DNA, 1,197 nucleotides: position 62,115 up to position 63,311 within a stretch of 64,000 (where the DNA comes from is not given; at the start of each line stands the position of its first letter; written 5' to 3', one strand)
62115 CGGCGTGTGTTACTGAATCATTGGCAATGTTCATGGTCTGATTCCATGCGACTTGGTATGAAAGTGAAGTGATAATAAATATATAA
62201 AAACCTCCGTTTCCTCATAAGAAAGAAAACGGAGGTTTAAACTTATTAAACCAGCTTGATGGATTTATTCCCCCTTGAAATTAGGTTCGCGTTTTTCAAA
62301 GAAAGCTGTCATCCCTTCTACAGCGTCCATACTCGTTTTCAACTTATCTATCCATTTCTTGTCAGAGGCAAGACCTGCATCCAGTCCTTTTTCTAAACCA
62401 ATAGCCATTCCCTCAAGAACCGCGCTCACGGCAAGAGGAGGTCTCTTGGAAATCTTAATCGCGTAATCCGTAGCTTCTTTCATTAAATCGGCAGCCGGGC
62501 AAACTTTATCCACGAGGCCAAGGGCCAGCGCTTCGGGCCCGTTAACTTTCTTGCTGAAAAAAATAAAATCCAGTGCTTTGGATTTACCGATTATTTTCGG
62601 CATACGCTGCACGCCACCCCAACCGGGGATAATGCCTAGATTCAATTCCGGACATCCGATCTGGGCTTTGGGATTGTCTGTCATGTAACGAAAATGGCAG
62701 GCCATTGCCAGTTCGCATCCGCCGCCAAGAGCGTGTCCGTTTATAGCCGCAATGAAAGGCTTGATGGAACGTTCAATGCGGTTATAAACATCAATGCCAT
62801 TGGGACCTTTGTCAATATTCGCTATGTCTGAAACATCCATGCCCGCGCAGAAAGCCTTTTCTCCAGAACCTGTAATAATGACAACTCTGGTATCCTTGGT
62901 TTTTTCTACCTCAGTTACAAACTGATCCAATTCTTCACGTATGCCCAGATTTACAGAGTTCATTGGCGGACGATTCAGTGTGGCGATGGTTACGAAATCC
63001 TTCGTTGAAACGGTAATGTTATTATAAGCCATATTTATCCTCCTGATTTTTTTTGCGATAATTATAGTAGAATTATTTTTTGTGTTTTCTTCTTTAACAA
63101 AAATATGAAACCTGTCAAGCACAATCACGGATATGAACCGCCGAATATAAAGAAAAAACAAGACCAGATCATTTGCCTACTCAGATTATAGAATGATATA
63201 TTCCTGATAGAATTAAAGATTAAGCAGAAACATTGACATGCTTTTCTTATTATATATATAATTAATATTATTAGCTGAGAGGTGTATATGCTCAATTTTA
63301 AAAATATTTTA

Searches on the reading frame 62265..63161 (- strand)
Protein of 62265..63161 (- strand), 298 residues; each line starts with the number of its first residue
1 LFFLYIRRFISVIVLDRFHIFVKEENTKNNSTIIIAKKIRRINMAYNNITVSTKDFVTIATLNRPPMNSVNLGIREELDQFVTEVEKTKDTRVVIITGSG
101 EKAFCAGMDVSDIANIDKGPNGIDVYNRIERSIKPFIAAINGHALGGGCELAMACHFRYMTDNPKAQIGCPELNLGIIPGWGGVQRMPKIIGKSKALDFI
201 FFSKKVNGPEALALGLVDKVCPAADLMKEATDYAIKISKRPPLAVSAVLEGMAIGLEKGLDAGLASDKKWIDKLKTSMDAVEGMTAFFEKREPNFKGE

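Call 67: search_protein_families(library=pfam, proteins=[window:62265-63161:-], max_evalue=0.001)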
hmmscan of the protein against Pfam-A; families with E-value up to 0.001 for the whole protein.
window:62265-63161:- (298 aa): 2 families
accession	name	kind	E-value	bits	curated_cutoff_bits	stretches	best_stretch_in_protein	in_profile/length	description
PF00378.25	ECH_1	-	5.8e-58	196.6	27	1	57-297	6-250/251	Enoyl-CoA hydratase/isomerase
PF16113.10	ECH_2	-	9.6e-29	101.4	27.2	1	58-287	2-237/335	Enoyl-CoA hydratase/isomerase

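Call 91: find_encoding_contigs(protein=window:62265-63161:-, flank=10000, max_places=2)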
Protein window:62265-63161:- (298 aa): no gene with exactly this product is on record in the collection.
